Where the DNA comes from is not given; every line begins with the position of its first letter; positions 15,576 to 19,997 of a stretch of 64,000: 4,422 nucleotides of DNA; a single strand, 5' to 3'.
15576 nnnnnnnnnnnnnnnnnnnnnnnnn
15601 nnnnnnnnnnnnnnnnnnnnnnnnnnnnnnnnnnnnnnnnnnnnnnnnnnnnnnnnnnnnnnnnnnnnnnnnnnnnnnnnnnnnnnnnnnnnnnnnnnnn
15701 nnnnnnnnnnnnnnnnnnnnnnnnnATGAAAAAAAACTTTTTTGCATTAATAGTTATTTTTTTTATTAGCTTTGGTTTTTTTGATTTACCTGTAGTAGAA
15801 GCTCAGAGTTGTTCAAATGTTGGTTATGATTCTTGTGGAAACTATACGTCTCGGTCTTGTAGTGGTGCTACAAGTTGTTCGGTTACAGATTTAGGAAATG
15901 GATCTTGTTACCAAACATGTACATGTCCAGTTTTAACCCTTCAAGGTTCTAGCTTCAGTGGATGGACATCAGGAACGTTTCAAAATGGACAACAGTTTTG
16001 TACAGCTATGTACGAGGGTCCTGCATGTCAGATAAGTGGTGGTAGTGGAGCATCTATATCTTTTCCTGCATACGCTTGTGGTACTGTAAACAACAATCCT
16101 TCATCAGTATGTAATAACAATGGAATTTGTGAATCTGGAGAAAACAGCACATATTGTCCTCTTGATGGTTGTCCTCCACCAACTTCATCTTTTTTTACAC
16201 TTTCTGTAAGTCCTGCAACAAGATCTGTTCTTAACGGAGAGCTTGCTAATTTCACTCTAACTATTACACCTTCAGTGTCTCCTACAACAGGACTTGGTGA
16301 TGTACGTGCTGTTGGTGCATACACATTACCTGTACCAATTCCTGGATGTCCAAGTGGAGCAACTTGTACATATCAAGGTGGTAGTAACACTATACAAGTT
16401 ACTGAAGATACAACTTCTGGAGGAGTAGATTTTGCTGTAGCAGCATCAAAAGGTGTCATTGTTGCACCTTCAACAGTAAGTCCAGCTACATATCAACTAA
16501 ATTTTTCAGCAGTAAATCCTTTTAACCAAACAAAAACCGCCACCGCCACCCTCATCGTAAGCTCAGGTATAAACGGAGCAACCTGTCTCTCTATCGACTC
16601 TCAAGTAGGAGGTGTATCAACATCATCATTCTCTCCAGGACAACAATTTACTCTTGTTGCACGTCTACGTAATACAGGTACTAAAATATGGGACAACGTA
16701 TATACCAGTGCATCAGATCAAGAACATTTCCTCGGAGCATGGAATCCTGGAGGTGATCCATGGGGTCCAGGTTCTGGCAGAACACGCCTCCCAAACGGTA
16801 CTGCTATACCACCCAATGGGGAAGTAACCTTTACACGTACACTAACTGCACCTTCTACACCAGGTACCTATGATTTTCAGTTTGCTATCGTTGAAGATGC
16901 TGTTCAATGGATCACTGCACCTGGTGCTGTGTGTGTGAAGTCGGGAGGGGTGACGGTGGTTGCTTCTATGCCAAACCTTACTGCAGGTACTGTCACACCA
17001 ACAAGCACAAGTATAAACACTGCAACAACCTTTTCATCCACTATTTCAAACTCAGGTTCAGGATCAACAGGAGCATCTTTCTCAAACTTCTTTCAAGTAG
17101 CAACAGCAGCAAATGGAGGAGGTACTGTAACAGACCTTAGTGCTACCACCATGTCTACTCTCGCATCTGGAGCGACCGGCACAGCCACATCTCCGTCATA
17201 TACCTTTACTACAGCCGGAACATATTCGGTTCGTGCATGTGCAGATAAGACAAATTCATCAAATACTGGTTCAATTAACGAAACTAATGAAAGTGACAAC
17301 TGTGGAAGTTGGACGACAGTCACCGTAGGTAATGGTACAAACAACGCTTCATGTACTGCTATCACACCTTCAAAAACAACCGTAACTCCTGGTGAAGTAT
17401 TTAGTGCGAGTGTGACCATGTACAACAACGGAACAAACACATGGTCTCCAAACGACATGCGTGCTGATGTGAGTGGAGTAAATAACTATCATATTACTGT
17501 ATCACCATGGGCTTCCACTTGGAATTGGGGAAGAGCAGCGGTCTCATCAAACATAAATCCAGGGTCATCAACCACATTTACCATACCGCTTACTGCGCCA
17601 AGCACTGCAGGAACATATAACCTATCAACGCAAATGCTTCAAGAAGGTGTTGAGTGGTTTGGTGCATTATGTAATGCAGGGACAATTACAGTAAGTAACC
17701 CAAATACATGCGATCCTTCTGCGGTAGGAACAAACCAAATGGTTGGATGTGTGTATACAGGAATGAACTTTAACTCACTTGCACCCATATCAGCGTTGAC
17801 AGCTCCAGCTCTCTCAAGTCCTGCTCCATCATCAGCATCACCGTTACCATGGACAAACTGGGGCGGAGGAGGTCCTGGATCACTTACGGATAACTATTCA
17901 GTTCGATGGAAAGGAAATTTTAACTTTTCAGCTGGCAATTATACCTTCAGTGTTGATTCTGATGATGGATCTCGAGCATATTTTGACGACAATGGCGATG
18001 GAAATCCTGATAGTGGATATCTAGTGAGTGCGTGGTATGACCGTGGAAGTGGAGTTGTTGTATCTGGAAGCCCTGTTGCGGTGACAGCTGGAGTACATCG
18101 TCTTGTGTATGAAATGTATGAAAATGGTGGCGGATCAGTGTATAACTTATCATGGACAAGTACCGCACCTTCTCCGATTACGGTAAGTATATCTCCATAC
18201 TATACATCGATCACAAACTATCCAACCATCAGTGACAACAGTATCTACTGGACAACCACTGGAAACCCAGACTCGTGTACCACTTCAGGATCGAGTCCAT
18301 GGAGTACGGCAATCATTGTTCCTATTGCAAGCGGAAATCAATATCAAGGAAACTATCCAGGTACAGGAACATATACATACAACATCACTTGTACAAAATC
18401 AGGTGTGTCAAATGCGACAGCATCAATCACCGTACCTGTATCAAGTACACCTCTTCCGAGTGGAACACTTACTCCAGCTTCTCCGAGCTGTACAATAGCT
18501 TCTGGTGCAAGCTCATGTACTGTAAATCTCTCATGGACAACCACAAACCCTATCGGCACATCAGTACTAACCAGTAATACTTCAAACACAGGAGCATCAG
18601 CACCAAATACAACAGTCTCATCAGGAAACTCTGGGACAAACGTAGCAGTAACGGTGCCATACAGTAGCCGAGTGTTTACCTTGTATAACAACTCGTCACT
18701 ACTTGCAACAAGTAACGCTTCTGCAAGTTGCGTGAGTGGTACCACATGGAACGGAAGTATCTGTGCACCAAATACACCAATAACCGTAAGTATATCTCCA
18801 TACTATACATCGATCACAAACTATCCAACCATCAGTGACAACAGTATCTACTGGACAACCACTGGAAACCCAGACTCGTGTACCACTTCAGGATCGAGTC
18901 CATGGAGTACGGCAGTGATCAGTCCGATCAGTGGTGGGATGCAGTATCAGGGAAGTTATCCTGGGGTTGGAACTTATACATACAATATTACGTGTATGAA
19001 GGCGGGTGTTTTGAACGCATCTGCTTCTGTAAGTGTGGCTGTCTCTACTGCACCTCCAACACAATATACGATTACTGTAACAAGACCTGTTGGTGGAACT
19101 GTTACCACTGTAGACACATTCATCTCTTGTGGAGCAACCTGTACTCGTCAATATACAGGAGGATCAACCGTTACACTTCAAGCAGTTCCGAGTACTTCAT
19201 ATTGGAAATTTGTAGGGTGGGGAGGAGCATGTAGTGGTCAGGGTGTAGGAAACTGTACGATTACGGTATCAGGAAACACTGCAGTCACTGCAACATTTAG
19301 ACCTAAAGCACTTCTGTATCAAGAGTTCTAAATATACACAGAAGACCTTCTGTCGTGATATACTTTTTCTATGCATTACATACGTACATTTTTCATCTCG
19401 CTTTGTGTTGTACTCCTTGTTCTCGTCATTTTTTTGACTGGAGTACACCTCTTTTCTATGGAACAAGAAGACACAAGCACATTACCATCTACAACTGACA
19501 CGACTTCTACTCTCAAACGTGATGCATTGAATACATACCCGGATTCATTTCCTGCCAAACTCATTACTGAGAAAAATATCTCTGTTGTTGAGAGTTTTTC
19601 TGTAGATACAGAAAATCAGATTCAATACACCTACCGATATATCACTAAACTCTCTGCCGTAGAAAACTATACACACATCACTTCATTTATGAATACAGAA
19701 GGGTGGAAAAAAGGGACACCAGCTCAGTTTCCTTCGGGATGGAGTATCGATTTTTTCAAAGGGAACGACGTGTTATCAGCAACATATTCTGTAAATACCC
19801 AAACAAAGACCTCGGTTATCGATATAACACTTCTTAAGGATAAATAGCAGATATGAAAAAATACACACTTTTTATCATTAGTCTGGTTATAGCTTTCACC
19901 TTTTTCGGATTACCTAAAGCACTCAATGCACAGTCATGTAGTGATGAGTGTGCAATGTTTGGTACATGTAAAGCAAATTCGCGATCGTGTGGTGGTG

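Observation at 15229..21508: Tandemly duplicated two-gene surface-protein cassette with a 425-bp identical block: candidate variable adhesin system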

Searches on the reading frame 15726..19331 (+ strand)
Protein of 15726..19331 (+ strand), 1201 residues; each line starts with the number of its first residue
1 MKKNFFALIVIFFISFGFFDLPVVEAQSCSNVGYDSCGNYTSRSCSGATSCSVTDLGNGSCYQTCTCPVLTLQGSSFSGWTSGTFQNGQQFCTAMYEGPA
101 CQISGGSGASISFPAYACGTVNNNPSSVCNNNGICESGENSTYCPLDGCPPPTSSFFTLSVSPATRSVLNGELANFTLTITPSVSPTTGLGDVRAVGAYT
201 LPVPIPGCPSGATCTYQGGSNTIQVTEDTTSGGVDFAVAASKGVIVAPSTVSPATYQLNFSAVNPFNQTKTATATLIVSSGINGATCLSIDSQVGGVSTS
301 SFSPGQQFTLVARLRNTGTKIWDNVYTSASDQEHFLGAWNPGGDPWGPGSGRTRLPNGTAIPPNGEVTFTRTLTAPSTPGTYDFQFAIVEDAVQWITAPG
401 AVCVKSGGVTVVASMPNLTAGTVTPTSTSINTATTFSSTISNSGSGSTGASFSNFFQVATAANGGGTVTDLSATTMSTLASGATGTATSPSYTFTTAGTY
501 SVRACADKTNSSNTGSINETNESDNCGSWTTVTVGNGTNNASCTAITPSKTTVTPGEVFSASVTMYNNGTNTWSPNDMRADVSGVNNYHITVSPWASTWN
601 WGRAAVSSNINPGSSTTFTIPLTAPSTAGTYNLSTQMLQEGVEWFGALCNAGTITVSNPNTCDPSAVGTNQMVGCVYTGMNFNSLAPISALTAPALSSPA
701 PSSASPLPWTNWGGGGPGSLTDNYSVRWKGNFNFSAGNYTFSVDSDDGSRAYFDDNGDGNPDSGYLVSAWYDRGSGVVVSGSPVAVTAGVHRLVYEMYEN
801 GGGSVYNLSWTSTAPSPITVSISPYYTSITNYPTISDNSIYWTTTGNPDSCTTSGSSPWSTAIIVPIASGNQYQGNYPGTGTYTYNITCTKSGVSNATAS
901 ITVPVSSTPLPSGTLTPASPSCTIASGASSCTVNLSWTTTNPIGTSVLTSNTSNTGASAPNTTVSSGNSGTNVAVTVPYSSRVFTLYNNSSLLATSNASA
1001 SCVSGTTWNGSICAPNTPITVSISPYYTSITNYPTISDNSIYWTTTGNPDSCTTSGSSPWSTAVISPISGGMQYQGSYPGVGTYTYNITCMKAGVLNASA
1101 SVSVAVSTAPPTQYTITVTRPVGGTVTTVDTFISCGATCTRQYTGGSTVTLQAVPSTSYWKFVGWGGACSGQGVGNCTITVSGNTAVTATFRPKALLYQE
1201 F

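Call 6: search_protein_families(library=pfam, proteins=[window:15726-19331:+], max_evalue=1)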
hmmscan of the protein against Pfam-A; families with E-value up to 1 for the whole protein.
window:15726-19331:+ (1201 aa): 5 families
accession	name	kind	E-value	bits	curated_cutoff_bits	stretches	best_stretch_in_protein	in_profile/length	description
PF16158.11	N_BRCA1_IG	-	9.9e-15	55.5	28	2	548-646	3-99/108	Ig-like domain from next to BRCA1 gene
PF07705.17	CARDB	-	2.1e-07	31.5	22.7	2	416-526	2-98/101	CARDB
PF18998.6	Flg_new_2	-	4.4e-07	30.2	23.6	1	1114-1194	1-72/73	Divergent InlB B-repeat domain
PF07691.17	PA14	-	6.1e-06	26.5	24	1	721-756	43-79/147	PA14 domain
PF22544.2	HYDIN_VesB_CFA65-like_Ig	-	0.038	14.7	25.5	1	526-564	30-69/100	HYDIN/CFA65/VesB-like, Ig-like domain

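Call 12: find_encoding_contigs(protein=window:15726-19331:+, flank=10000, max_places=10)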
Protein window:15726-19331:+ (1201 aa): no gene with exactly this product is on record in the collection.

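Call 57: search_protein_families(library=ncbifam, proteins=[window:15726-19331:+], max_evalue=0.1)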
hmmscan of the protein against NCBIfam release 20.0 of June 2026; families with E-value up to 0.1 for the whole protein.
window:15726-19331:+ (1201 aa): 0 families

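Call 58: search_solved_structures(query=window:15726-19331:+, max_evalue=0.01)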
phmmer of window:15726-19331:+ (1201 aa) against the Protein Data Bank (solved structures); distinct sequences matched with E-value up to 0.01: 0.

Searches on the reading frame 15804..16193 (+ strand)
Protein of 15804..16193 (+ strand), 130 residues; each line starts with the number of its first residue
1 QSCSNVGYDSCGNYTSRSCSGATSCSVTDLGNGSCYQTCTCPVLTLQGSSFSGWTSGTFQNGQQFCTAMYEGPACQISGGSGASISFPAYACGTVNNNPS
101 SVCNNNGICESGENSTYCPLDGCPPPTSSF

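Call 94: search_protein_families(library=pfam, proteins=[window:15804-16193:+], max_evalue=0.01)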
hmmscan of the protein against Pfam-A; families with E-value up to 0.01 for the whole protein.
window:15804-16193:+ (130 aa): 0 families

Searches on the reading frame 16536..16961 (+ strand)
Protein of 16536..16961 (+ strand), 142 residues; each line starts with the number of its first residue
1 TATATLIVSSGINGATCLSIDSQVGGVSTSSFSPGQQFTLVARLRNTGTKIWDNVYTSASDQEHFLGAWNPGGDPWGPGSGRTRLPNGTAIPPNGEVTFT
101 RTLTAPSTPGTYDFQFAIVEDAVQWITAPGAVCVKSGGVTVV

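Call 83: find_related_loci(query=window:16536-16958:+, collection=metagenome_contigs, flank=6000)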
Query window:16536-16958:+ (141 aa) in metagenome_contigs; peptide patterns used: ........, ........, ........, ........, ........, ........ (x = any residue, [..] = any of these).
162 stretches matched a pattern; 18 encode a relative of the query (tblastn E <= 1e-3); 18 distinct loci.
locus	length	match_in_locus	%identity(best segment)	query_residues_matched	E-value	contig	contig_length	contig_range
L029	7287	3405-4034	39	30-128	2e-17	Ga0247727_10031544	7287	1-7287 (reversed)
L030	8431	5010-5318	37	13-126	1e-13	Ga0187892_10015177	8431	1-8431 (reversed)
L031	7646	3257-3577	37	30-128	1e-13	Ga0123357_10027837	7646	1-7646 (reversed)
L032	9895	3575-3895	35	30-128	3e-13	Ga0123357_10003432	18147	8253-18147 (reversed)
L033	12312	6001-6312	34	4-120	9e-12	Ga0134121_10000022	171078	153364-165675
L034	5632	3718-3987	36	30-126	1e-11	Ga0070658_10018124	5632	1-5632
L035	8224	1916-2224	35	34-128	4e-11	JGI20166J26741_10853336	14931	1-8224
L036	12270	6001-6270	32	30-126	4e-11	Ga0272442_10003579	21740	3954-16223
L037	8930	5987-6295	35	34-128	4e-11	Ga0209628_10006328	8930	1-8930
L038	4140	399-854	51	12-126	4e-11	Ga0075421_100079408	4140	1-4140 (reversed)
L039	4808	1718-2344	29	6-126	1e-10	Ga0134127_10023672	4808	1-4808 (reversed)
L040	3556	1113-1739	33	14-126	1e-10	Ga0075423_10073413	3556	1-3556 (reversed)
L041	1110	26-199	48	66-126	2e-10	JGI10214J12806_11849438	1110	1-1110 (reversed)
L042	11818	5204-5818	33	30-126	1e-9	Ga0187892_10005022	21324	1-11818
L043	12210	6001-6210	39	30-112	5e-9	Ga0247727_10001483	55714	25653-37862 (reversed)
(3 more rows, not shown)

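Call 94: search_protein_families(library=pfam, proteins=[window:16536-16961:+], max_evalue=0.01)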
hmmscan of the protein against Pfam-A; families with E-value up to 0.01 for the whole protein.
window:16536-16961:+ (142 aa): 1 family
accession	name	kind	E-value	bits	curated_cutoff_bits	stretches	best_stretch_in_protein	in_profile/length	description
PF16158.11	N_BRCA1_IG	-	2.7e-07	31.5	28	1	30-120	6-92/108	Ig-like domain from next to BRCA1 gene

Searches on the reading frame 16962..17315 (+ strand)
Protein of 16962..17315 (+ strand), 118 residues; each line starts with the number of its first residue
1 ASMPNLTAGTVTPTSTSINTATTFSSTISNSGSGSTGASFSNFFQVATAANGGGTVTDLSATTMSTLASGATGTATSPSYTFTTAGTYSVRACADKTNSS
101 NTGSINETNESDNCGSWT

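Call 94: search_protein_families(library=pfam, proteins=[window:16962-17315:+], max_evalue=0.01)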
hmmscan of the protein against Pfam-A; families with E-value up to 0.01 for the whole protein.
window:16962-17315:+ (118 aa): 1 family
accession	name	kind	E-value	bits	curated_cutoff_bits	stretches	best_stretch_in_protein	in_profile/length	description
PF07705.17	CARDB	-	5e-09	36.7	22.7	1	4-114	2-98/101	CARDB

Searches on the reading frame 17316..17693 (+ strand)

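Call 94: search_protein_families(library=pfam, proteins=[window:17316-17693:+], max_evalue=0.01)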
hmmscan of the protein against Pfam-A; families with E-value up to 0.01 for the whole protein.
window:17316-17693:+ (126 aa): 3 families
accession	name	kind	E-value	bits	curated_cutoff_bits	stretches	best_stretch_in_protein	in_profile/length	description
PF16158.11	N_BRCA1_IG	-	1.4e-09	38.9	28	1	18-116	3-99/108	Ig-like domain from next to BRCA1 gene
PF07705.17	CARDB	-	0.003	18.2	22.7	1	19-104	11-80/101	CARDB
PF23619.1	Ig_VWA7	-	0.0098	16.6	27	0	16-61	5-46/104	VWA7 Ig-like domain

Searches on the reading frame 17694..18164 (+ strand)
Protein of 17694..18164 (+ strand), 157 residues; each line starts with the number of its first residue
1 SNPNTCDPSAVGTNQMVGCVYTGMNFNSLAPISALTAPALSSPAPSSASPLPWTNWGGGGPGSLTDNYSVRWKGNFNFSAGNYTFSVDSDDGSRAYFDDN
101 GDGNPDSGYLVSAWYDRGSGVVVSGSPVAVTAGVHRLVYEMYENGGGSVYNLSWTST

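Call 94: search_protein_families(library=pfam, proteins=[window:17694-18164:+], max_evalue=0.01)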
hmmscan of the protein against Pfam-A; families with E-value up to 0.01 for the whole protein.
window:17694-18164:+ (157 aa): 1 family
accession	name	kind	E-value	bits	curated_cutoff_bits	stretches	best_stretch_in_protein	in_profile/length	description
PF07691.17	PA14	-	1.6e-06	28.4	24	1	65-100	43-79/147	PA14 domain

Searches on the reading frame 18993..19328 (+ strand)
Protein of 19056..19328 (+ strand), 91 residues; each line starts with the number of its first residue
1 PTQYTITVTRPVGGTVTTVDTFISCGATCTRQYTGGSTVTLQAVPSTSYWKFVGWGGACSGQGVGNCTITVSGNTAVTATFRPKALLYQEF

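Call 59: find_related_loci(query=A5, collection=genome_contigs, flank=10000)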
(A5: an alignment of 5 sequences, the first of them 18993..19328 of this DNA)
Query A5 (112 aa) in genome_contigs; peptide patterns used: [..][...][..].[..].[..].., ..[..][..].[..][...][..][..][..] (x = any residue, [..] = any of these).
48 stretches matched a pattern; 12 encode a relative of the query (tblastn E <= 1e-3); 12 distinct loci.
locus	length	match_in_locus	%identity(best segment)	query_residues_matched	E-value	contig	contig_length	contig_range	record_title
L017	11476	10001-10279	71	20-112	2e-44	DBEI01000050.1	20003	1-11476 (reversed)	MAG TPA_asm: Patescibacteria group bacterium UBA910 UBA910_contig_5884, whole genome shotgun sequence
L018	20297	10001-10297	55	12-112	3e-34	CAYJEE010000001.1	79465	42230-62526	MAG TPA_asm: uncultured Candidatus Saccharibacteria bacterium isolate ERP123247_co1_78 genome assembly, contig: NODE_132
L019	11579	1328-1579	57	33-112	3e-28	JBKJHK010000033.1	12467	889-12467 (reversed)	MAG: Parcubacteria group bacterium isolate ant_bin.105 S1Ck117_5433277_flag_0_multi_9.4177_len_12467, whole genome shotg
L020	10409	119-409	47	15-112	2e-27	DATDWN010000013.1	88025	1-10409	MAG TPA_asm: Candidatus Paceibacterota bacterium isolate SMAG_U8111 k141_412784, whole genome shotgun sequence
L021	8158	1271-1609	52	1-112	9e-27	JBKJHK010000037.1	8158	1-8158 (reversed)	MAG: Parcubacteria group bacterium isolate ant_bin.105 S1Ck117_4562523_flag_0_multi_11.9863_len_8158, whole genome shotg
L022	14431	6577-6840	47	23-112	2e-24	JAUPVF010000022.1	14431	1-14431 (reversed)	MAG: Patescibacteria group bacterium isolate erpe_2018_sw_27hr_WHONDRS-SW48-000094_B_bin.11 scaffold_284651, whole genom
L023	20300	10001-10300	46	10-112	9e-25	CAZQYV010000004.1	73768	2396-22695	MAG TPA_asm: uncultured Candidatus Saccharibacteria bacterium isolate SRP286056_co1_693 genome assembly, contig: NODE_29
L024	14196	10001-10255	46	26-112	2e-22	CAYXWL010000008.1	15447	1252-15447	MAG TPA_asm: uncultured Candidatus Saccharibacteria bacterium isolate SRP135725_co2_296 genome assembly, contig: k141_14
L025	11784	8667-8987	39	8-112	3e-21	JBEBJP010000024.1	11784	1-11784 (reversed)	MAG: Parcubacteria group bacterium isolate SF2_12 NODE_2287_length_11784_cov_13.817972, whole genome shotgun sequence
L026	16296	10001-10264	48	24-112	7e-19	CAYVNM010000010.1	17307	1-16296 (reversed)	MAG TPA_asm: uncultured Candidatus Saccharibacteria bacterium isolate SRP278252_co2_282 genome assembly, contig: NODE_68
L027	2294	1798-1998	45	44-112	2e-18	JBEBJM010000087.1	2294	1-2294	MAG: Nitrospira sp. isolate SF2_9 NODE_26913_length_2294_cov_5.319362, whole genome shotgun sequence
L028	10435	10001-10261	39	27-112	6e-16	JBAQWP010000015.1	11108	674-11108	MAG: Minisyncoccia bacterium isolate MFD03290_ilm_asm_bin18 k127_68165, whole genome shotgun sequence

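Call 85: search_solved_structures(query=A5, max_evalue=1)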
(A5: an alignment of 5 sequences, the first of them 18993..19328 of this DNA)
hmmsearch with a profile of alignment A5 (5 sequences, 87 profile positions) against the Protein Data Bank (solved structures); distinct sequences matched with E-value up to 1: 3.
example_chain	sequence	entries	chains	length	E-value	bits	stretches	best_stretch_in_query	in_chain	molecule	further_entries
1bxm_A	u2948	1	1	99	0.41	13.7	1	31-68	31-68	BETA-CRYPTOGEIN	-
1beg_A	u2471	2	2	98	0.47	13.5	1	32-68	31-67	BETA-ELICITIN CRYPTOGEIN | BETA-CRYPTOGEIN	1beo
1lri_A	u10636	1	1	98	0.49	13.5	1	32-68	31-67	Beta-elicitin cryptogein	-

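Call 94: search_protein_families(library=pfam, proteins=[window:19056-19328:+], max_evalue=0.01)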
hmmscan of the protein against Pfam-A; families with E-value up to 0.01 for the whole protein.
window:19056-19328:+ (91 aa): 2 families
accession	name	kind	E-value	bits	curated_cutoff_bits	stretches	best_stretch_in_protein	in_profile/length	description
PF18998.6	Flg_new_2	-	9.5e-09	35.6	23.6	1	4-84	1-72/73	Divergent InlB B-repeat domain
PF09479.16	Flg_new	-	0.0018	18.8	27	1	21-78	4-63/65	Listeria-Bacteroides repeat domain (List_Bact_rpt)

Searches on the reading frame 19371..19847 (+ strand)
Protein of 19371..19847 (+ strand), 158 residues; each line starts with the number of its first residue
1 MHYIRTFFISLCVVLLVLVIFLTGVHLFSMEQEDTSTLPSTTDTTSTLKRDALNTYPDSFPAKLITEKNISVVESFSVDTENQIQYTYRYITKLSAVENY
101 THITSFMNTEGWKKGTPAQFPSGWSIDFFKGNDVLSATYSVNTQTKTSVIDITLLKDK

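Call 6: search_protein_families(library=pfam, proteins=[window:19371-19847:+], max_evalue=1)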
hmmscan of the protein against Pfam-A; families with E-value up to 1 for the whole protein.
window:19371-19847:+ (158 aa): 2 families
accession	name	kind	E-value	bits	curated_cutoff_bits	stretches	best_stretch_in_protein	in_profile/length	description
PF22704.2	CBM13-like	-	0.086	13.5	30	0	40-87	25-72/82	Alpha-galactosidase, CBM13 domain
PF13800.11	Sigma_reg_N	-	0.14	12.9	26.3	1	2-46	11-48/91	Sigma factor regulator N-terminal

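Call 29: find_encoding_contigs(protein=window:19371-19847:+, flank=10000, max_places=10)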
Protein window:19371-19847:+ (158 aa): 1 contig read that carries it; 1 place shown.
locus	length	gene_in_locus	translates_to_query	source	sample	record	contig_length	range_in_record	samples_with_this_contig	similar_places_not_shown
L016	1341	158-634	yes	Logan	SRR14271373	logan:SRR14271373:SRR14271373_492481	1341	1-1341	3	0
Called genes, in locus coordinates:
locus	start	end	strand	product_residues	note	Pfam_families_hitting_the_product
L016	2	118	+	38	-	?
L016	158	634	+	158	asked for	-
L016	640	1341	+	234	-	?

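Call 57: search_protein_families(library=ncbifam, proteins=[window:19371-19847:+], max_evalue=0.1)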
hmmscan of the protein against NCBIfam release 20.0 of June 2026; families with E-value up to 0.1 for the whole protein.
window:19371-19847:+ (158 aa): 1 family
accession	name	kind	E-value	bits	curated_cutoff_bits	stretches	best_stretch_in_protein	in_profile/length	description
NF033218.1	anchor_AmaP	equivalog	0.049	13.4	55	1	3-56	45-97/166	alkaline shock response membrane anchor protein AmaP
